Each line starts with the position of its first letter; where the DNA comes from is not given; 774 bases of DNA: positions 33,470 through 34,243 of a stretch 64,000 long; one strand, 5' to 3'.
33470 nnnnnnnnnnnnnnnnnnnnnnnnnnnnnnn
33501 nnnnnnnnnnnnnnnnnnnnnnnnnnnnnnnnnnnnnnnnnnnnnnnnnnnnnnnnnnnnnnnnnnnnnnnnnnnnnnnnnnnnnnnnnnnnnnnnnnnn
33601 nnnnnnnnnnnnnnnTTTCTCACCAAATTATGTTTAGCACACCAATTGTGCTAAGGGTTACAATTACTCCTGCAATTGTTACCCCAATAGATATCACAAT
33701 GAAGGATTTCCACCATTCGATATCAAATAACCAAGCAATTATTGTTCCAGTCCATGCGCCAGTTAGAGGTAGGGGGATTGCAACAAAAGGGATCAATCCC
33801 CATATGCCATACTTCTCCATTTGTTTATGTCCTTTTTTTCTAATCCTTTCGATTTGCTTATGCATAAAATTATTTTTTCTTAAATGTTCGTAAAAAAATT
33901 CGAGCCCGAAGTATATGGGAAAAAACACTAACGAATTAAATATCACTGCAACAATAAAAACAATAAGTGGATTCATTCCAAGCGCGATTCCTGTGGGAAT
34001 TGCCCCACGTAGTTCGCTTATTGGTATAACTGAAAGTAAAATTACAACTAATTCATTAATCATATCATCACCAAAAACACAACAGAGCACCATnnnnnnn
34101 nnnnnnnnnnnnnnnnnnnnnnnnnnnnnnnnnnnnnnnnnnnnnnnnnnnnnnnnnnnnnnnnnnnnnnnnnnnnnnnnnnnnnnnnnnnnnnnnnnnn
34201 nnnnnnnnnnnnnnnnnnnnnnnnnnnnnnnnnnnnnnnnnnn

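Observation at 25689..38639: Compact N-glycosylation (agl) cluster with pyruvyl transferase and two small membrane proteins; matches the heavily sequon-decorated protease at the window start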

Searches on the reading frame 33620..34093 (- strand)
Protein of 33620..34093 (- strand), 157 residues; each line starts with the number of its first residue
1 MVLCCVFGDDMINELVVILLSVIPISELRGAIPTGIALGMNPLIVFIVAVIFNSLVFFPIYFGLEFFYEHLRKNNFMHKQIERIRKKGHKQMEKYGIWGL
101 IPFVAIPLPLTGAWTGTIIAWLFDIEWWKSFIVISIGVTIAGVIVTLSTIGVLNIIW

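Call 3: search_protein_families(library=pfam, proteins=[window:33620-34093:-], max_evalue=0.01)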
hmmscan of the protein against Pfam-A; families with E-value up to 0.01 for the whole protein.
window:33620-34093:- (157 aa): 1 family
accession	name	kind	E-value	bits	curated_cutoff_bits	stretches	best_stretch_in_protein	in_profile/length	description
PF06695.16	Sm_multidrug_ex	-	3e-37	128.3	30.7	1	27-144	1-121/121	Putative small multi-drug export protein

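Call 11: search_protein_families(library=ncbifam, proteins=[window:33620-34093:-], max_evalue=0.001)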
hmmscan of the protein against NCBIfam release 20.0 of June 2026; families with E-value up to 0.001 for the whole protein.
window:33620-34093:- (157 aa): 0 families

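Call 12: find_homologous_proteins(query=window:33620-34093:-)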
Query window:33620-34093:- (157 aa): 1398 proteins with E <= 0.001 among 1430 candidates; the best 120 are listed.
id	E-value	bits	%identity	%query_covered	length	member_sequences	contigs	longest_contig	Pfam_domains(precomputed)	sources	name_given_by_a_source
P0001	3.3e-96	338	99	100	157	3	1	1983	PF06695.17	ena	-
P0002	1.9e-69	251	77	92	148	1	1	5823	PF06695.17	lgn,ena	-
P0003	4.2e-69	250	75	92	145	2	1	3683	PF06695.17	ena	-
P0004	1.2e-66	242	70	94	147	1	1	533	PF06695.17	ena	-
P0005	1.9e-65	238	71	94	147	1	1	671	PF06695.17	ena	-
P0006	2.2e-63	231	71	94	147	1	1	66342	PF06695.17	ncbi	-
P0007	1.8e-62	228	68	93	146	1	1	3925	PF06695.17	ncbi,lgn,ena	-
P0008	6.4e-62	226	67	90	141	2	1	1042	PF06695.17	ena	-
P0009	1.3e-61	225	71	89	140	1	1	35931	PF06695.17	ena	-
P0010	7.0e-61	223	74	87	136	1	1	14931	PF06695.17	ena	-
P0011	1.2e-60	222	70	88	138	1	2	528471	PF06695.17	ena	-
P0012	2.1e-60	221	69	92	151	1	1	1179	PF06695.17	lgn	-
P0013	5.6e-59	217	66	93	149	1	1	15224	PF06695.17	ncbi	-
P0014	1.0e-58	216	64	93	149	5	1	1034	PF06695.17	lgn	-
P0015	1.4e-56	209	68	84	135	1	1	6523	PF06695.17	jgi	jgi:uncharacterized membrane protein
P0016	1.8e-56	209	70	83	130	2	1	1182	PF06695.17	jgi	-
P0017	1.8e-54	202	66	94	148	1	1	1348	PF06695.17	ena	-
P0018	1.5e-49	186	63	85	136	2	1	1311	PF06695.17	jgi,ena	-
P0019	4.6e-48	181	55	94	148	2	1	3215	PF06695.17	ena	-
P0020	7.4e-45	171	53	90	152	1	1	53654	PF06695.17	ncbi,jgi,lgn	-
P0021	7.7e-45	171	57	93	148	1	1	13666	PF06695.17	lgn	-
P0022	1.5e-43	167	55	92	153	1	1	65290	PF06695.17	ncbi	ncbi:MAG: small multi-drug export protein [Candidatus Aenigmatarchaeota archaeon]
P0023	2.7e-43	166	58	86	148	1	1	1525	PF06695.17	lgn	-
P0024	4.8e-43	165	54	94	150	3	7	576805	PF06695.17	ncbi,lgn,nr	ncbi:MAG: small multi-drug export protein [Candidatus Aenigmatarchaeota archaeon]|nr:small multi-dru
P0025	6.4e-43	164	54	94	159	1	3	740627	PF06695.17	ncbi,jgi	-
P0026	3.1e-42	162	56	88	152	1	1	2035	PF06695.17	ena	-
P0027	4.8e-42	162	57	92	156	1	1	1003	PF06695.17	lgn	-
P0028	6.1e-42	161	55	89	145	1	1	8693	PF06695.17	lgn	-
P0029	9.0e-42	161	54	90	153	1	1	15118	PF06695.17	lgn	-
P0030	1.6e-41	160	54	94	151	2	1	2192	PF06695.17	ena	-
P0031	2.8e-41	159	53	91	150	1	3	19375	PF06695.17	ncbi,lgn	ncbi:MAG: small multi-drug export protein [Candidatus Aenigmatarchaeota archaeon]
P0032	3.7e-41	159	53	94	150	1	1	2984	PF06695.17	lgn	-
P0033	4.3e-41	159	55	93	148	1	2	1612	PF06695.17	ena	-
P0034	4.5e-41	158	50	92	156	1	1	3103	PF06695.17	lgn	-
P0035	7.9e-41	158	52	91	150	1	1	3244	PF06695.17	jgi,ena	-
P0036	1.7e-40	157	54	89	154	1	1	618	PF06695.17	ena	-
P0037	3.6e-40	156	55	92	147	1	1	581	PF06695.17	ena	-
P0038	5.1e-40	155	54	89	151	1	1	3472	PF06695.17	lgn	-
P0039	5.4e-40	155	51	91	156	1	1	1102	PF06695.17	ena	-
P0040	1.1e-39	154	50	91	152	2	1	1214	PF06695.17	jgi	jgi:uncharacterized membrane protein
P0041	1.2e-39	154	51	90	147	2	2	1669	PF06695.17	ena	-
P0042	1.2e-39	154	48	90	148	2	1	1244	PF06695.17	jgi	jgi:uncharacterized membrane protein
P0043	1.6e-39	153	53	91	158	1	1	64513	PF06695.17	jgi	jgi:uncharacterized membrane protein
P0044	2.8e-39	153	51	94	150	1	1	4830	PF06695.17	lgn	-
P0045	4.0e-39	152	56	90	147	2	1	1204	PF06695.17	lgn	-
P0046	6.6e-39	151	50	93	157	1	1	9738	PF06695.17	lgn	-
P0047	9.7e-39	151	54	92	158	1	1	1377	PF06695.17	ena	-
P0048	1.2e-38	151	58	76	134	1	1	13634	PF06695.17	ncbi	ncbi:MAG: small multi-drug export protein [Candidatus Aenigmatarchaeota archaeon]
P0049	2.0e-38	150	48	94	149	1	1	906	PF06695.17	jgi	-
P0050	2.2e-38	150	52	89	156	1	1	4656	PF06695.17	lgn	-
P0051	5.3e-38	148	52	92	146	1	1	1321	PF06695.17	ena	-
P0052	2.0e-37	147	51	94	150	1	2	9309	PF06695.17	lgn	-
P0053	2.1e-37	147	53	75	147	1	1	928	PF06695.17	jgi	-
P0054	3.1e-37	146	51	78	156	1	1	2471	PF06695.17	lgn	-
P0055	3.5e-37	146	51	93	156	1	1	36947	PF06695.17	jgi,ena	-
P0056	5.2e-37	145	48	94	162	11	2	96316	PF06695.17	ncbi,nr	ncbi:MAG: small multi-drug export protein [Methanomassiliicoccales archaeon]|nr:small multi-drug exp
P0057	9.4e-37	144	51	89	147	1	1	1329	PF06695.17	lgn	-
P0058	1.2e-36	144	51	90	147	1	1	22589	PF06695.17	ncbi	-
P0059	1.2e-36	144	52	89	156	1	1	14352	PF06695.17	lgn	-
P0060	1.3e-36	144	51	90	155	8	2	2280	PF06695.17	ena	-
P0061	2.0e-36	143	48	93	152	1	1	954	PF06695.17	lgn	-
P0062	3.0e-36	143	49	90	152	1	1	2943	PF06695.17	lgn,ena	-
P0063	5.4e-36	142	50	90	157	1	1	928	PF06695.17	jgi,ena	-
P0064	6.1e-36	142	51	89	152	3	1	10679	PF06695.17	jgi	-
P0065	7.3e-36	142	53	83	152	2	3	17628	PF06695.17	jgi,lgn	jgi:uncharacterized membrane protein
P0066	1.2e-35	141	43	93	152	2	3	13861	PF06695.17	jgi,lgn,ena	jgi:uncharacterized membrane protein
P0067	1.6e-35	140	51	87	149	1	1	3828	PF06695.17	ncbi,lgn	-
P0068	2.0e-35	140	52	88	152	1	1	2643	PF06695.17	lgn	-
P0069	3.2e-35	139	52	83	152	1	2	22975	PF06695.17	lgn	-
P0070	5.1e-35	139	51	83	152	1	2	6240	PF06695.17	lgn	-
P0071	1.7e-34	137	46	93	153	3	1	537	PF06695.17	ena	-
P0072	1.3e-33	134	45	94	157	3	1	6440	PF06695.17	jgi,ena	-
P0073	2.3e-33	133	48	85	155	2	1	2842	PF06695.17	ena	-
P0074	4.0e-33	133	47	90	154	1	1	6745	PF06695.17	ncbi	-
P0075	1.9e-32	130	51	89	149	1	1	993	PF06695.17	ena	-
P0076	4.1e-32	129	46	88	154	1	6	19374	PF06695.17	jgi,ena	jgi:uncharacterized membrane protein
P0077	5.3e-32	129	47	90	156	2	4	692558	PF06695.17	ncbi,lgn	-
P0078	9.8e-32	128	45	92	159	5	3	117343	PF06695.17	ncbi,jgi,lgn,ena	-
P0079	2.9e-31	127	50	88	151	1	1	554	PF06695.17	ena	-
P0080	9.3e-31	125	50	83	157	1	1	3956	PF06695.17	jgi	-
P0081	1.1e-30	125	50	83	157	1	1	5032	PF06695.17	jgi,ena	-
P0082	1.8e-30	124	44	90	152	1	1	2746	PF06695.17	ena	-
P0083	5.0e-30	123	47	87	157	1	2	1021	PF06695.17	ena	-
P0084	1.1e-29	121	50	82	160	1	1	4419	PF06695.17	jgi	-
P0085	1.4e-29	121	50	92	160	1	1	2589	PF06695.17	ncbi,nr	ncbi:MAG: small multi-drug export protein [Candidatus Diapherotrites archaeon]|nr:small multi-drug e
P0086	2.1e-29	120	45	85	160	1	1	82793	PF06695.17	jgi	jgi:uncharacterized membrane protein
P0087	2.8e-29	120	50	82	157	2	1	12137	PF06695.17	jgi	-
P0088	1.2e-28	118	44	90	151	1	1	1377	PF06695.17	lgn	-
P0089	1.3e-28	118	47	75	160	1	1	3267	PF06695.17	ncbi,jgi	-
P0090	2.1e-28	117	44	82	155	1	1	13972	PF06695.17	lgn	-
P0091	2.4e-28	117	44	88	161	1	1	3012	PF06695.17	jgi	jgi:uncharacterized membrane protein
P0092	7.7e-28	115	46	88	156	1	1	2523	PF06695.17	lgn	-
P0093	1.4e-27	115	40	93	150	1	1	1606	PF06695.17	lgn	-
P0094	1.5e-27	114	44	93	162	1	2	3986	PF06695.17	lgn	-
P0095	1.9e-27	114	47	82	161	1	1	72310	PF06695.17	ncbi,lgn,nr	ncbi:MAG: small multi-drug export protein [Spirochaetes bacterium]|nr:small multi-drug export protei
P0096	1.9e-27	114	48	87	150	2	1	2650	PF06695.17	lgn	-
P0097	2.2e-27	114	49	87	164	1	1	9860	PF06695.17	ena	-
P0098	2.6e-27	114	47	95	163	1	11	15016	PF06695.17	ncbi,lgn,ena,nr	ncbi:MAG: small multi-drug export protein [Candidatus Omnitrophica bacterium]|nr:small multi-drug ex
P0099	2.7e-27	114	47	79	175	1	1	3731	PF06695.17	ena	-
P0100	3.1e-27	113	42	93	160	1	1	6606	PF06695.17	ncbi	-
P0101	3.4e-27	113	44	75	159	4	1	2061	PF06695.17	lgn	-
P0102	3.8e-27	113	49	87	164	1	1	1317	PF06695.17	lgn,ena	-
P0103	5.2e-27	113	44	78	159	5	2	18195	PF06695.17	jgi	-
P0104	5.7e-27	113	45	83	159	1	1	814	PF06695.17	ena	-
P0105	5.8e-27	113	44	90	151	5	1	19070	PF06695.17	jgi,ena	-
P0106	9.4e-27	112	47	82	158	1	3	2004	PF06695.17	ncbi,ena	-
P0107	1.2e-26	112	48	83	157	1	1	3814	PF06695.17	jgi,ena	-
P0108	1.3e-26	111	46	89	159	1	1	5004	PF06695.17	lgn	-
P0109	1.6e-26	111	43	93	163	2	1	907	PF06695.17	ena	-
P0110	1.8e-26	111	47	87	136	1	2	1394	PF06695.17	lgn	-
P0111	1.8e-26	111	46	81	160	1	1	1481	PF06695.17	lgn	-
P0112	1.9e-26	111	42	85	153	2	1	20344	PF06695.17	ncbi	-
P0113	2.2e-26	111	44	77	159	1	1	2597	PF06695.17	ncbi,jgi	-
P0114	2.3e-26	111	46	89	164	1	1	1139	PF06695.17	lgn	-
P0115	2.3e-26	111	45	90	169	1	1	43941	PF06695.17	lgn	-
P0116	2.7e-26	110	44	89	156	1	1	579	PF06695.17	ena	-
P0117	2.9e-26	110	43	88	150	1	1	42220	PF06695.17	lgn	-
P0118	3.1e-26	110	44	87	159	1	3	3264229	PF06695.17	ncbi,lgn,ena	-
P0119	3.2e-26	110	45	85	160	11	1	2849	PF06695.17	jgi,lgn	-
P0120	3.2e-26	110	40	92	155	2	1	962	PF06695.17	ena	-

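Call 14: find_encoding_contigs(protein=P0006, flank=10000, max_places=2)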
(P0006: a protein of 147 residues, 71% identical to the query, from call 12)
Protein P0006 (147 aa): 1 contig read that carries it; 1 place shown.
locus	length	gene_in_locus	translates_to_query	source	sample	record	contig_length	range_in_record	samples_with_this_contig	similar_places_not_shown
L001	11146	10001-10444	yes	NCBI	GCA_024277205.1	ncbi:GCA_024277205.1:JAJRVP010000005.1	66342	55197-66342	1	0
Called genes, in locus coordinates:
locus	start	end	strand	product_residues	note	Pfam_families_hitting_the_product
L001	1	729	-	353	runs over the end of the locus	PF00733:Asn_synthase (weak), PF00764:Arginosuc_synth (weak), PF02540:NAD_synthase, PF03054:tRNA_Me_trans, PF06508:QueC (weak), PF20259:tRNA_Me_trans_M, PF20258:tRNA_Me_trans_C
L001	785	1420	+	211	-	PF01135:PCMT, PF00398:RrnaAD, PF05175:MTS (weak), PF13847:Methyltransf_31, PF08241:Methyltransf_11 (weak), PF13649:Methyltransf_25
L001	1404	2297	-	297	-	PF08443:RimK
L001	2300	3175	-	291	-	PF18030:Rimk_N, PF14397:ATPgrasp_ST (faint), PF02655:ATP-grasp_3, PF08443:RimK, PF02222:ATP-grasp (weak), PF02955:GSH-S_ATP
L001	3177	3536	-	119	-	PF13650:Asp_protease_2 (weak), PF13975:gag-asp_proteas (weak), PF05618:RimB-like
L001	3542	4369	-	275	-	PF05552:MS_channel_1st_1, PF00924:MS_channel_2nd (weak)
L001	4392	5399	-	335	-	PF00752:XPG_N, PF00867:XPG_I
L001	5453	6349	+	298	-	-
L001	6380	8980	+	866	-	PF02516:STT3, PF21436:STT3-PglB_core (faint)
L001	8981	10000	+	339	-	PF00953:Glycos_transf_4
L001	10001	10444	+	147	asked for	PF06695:Sm_multidrug_ex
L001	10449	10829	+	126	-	PF10639:TMEM234 (weak), PF00892:EamA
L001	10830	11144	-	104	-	?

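Call 15: find_encoding_contigs(protein=P0011, flank=10000, max_places=2)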
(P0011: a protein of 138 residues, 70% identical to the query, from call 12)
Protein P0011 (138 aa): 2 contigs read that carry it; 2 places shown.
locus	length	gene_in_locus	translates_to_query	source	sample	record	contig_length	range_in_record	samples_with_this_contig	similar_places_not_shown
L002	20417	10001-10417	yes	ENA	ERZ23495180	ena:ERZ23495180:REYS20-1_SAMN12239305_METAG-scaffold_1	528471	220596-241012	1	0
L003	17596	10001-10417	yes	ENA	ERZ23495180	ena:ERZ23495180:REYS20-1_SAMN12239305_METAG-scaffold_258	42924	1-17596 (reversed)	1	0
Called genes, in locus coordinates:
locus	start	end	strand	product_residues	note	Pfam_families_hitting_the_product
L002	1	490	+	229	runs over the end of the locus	PF02463:SMC_N, PF00005:ABC_tran, PF13304:AAA_21 (faint)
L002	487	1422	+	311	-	PF01458:SUFBD_core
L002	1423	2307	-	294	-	PF08443:RimK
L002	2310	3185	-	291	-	PF18030:Rimk_N (weak), PF14397:ATPgrasp_ST (faint), PF02655:ATP-grasp_3 (weak), PF08443:RimK, PF02222:ATP-grasp (weak), PF02955:GSH-S_ATP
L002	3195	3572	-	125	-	PF09668:Asp_protease (weak), PF13650:Asp_protease_2 (weak), PF13975:gag-asp_proteas (weak), PF05618:RimB-like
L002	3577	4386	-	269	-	PF05552:MS_channel_1st_1 (weak), PF00924:MS_channel_2nd (weak)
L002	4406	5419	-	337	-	PF00752:XPG_N, PF00867:XPG_I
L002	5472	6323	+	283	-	-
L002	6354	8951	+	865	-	PF02516:STT3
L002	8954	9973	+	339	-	PF00953:Glycos_transf_4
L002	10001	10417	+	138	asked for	PF06695:Sm_multidrug_ex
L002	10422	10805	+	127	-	PF05653:Mg_trans_NIPA (weak), PF00892:EamA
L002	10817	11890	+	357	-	PF13477:Glyco_trans_4_2, PF20706:GT4-conflict (weak), PF13439:Glyco_transf_4, PF13579:Glyco_trans_4_4, PF00534:Glycos_transf_1, PF13692:Glyco_trans_1_4, PF13524:Glyco_trans_1_2 (faint)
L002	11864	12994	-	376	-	PF13439:Glyco_transf_4, PF20706:GT4-conflict (weak), PF00534:Glycos_transf_1, PF13692:Glyco_trans_1_4, PF13524:Glyco_trans_1_2 (weak)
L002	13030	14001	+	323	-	PF04055:Radical_SAM, PF13186:SPASM (weak)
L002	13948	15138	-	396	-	PF13477:Glyco_trans_4_2, PF13439:Glyco_transf_4, PF13579:Glyco_trans_4_4 (weak), PF00534:Glycos_transf_1, PF13692:Glyco_trans_1_4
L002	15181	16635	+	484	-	PF14907:NTP_transf_5, PF02223:Thymidylate_kin (weak)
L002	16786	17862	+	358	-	PF13439:Glyco_transf_4, PF00534:Glycos_transf_1 (weak), PF13692:Glyco_trans_1_4 (weak)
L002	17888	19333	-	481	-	PF01943:Polysacc_synt, PF13440:Polysacc_synt_3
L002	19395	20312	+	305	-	PF01073:3Beta_HSD, PF01370:Epimerase, PF02719:Polysacc_synt_2, PF04321:RmlD_sub_bind, PF05368:NmrA, PF13460:NAD_binding_10, PF16363:GDP_Man_Dehyd, PF07993:NAD_binding_4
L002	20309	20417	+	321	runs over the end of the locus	PF00483:NTP_transferase, PF12804:NTP_transf_3, PF25247:LbH_GLGC (faint), PF24894:Hexapep_GlmU, PF25084:LbH_EIF2B, PF25087:GMPPB_C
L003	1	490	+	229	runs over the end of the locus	PF02463:SMC_N, PF00005:ABC_tran, PF13304:AAA_21 (faint)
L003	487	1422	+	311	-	PF01458:SUFBD_core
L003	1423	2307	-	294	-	PF08443:RimK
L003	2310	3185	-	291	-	PF18030:Rimk_N (weak), PF14397:ATPgrasp_ST (faint), PF02655:ATP-grasp_3 (weak), PF08443:RimK, PF02222:ATP-grasp (weak), PF02955:GSH-S_ATP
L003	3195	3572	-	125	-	PF09668:Asp_protease (weak), PF13650:Asp_protease_2 (weak), PF13975:gag-asp_proteas (weak), PF05618:RimB-like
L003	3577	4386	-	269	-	PF05552:MS_channel_1st_1 (weak), PF00924:MS_channel_2nd (weak)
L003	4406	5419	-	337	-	PF00752:XPG_N, PF00867:XPG_I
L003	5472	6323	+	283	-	-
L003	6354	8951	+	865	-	PF02516:STT3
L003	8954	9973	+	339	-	PF00953:Glycos_transf_4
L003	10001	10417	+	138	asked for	PF06695:Sm_multidrug_ex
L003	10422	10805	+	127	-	PF05653:Mg_trans_NIPA (weak), PF00892:EamA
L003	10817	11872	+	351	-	PF13477:Glyco_trans_4_2, PF20706:GT4-conflict (weak), PF13439:Glyco_transf_4, PF13579:Glyco_trans_4_4, PF00534:Glycos_transf_1, PF13692:Glyco_trans_1_4, PF13524:Glyco_trans_1_2 (weak)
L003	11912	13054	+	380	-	PF04464:Glyphos_transf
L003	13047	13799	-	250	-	PF00483:NTP_transferase, PF12804:NTP_transf_3 (weak)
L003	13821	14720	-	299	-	PF00733:Asn_synthase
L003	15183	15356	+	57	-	-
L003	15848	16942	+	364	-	PF13439:Glyco_transf_4, PF00534:Glycos_transf_1, PF13692:Glyco_trans_1_4, PF13524:Glyco_trans_1_2 (weak)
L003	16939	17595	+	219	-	?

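Call 16: find_encoding_contigs(protein=P0024, flank=10000, max_places=2)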
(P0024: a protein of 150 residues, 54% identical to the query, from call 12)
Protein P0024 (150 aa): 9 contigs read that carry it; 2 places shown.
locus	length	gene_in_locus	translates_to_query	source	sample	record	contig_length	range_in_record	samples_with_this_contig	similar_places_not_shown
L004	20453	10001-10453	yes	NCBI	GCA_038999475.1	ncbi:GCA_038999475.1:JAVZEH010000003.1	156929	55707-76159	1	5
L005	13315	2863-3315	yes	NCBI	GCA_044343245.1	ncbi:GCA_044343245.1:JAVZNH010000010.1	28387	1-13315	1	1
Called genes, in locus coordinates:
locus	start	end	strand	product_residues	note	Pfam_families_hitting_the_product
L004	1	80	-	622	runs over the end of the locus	PF17214:KH_TffA, PF00753:Lactamase_B, PF16661:Lactamase_B_6, PF23023:Anti-Pycsar_Apyc1 (weak), PF12706:Lactamase_B_2, PF10996:Beta-Casp, PF07521:RMMBL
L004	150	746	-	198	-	PF00227:Proteasome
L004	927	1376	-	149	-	-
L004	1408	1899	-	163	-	-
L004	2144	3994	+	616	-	PF00270:DEAD (weak), PF04851:ResIII (weak), PF06733:DEAD_2, PF13307:Helicase_C_2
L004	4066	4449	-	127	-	PF01870:Hjc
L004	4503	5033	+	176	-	PF00571:CBS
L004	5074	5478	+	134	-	-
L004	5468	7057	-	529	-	PF00133:tRNA-synt_1, PF01406:tRNA-synt_1e, PF09334:tRNA-synt_1g, PF08264:Anticodon_1, PF19303:Anticodon_3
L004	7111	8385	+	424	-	PF00368:HMG-CoA_red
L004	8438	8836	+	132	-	PF21485:IF5A-like_N, PF01287:eIF-5a (weak)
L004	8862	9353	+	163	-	PF04312:DUF460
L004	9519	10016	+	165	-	PF00293:NUDIX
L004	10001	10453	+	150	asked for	PF06695:Sm_multidrug_ex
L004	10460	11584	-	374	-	PF04055:Radical_SAM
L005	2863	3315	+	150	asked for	PF06695:Sm_multidrug_ex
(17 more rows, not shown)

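Call 22: find_encoding_contigs(protein=P0020, flank=7000, max_places=1)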
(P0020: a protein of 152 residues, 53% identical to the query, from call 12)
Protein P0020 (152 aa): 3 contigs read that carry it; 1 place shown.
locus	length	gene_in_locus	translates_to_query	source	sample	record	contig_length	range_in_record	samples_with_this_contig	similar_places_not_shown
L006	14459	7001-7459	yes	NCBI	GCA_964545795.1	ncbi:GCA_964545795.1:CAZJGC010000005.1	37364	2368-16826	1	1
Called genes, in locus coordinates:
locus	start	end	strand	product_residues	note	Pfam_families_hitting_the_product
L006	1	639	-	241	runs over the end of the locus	PF01138:RNase_PH, PF03725:RNase_PH_C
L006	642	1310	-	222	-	PF22625:ECR1_N_2, PF21266:S1_RRP4 (weak), PF00013:KH_1, PF15985:KH_6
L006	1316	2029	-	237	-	PF01172:SBDS_N, PF09377:SBDS_domain_II, PF20268:SBDS_C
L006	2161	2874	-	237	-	PF10584:Proteasome_A_N, PF00227:Proteasome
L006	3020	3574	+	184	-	PF00293:NUDIX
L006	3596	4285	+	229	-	PF02592:Vut_1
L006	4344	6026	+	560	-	PF04675:DNA_ligase_A_N, PF01068:DNA_ligase_A_M, PF04679:DNA_ligase_A_C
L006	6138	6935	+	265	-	PF01978:TrmB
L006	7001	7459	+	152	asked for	PF06695:Sm_multidrug_ex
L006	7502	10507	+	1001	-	PF18072:FGAR-AT_linker, PF00586:AIRS, PF02769:AIRS_C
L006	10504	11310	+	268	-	PF13507:GATase_5, PF07685:GATase_3 (weak)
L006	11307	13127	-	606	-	PF08915:tRNA-Thr_ED, PF00587:tRNA-synt_2b, PF03129:HGTP_anticodon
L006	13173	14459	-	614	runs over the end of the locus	PF01850:PIN, PF00437:T2SSE, PF00013:KH_1 (weak)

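Call 23: find_encoding_contigs(protein=P0025, flank=7000, max_places=1)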
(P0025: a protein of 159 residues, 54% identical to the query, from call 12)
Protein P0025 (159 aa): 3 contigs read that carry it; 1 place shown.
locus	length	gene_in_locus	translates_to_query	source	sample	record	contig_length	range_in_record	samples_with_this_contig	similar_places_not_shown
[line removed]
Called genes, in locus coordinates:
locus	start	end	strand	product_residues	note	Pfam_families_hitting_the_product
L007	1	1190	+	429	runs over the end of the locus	PF00557:Peptidase_M24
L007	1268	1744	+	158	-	PF02577:BFN_dom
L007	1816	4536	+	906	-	-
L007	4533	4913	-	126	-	PF01381:HTH_3 (weak)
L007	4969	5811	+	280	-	PF22025:ThiI_fer, PF02926:THUMP, PF02568:ThiI (faint)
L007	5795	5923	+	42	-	-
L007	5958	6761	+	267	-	PF01978:TrmB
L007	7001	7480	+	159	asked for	PF06695:Sm_multidrug_ex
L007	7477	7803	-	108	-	-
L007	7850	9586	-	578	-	PF07973:tRNA_SAD, PF00587:tRNA-synt_2b, PF03129:HGTP_anticodon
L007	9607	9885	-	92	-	-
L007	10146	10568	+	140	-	PF00164:Ribosom_S12_S23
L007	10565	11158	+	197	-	PF00177:Ribosomal_S7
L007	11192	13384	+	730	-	PF00009:GTP_EFTU, PF22042:EF-G_D2, PF03144:GTP_EFTU_D2, PF14492:EFG_III, PF03764:EFG_IV, PF00679:EFG_C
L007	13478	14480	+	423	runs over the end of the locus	PF00009:GTP_EFTU, PF01926:MMR_HSR1 (faint), PF03144:GTP_EFTU_D2, PF14578:GTP_EFTU_D4 (faint), PF03143:GTP_EFTU_D3, PF22594:GTP-eEF1A_C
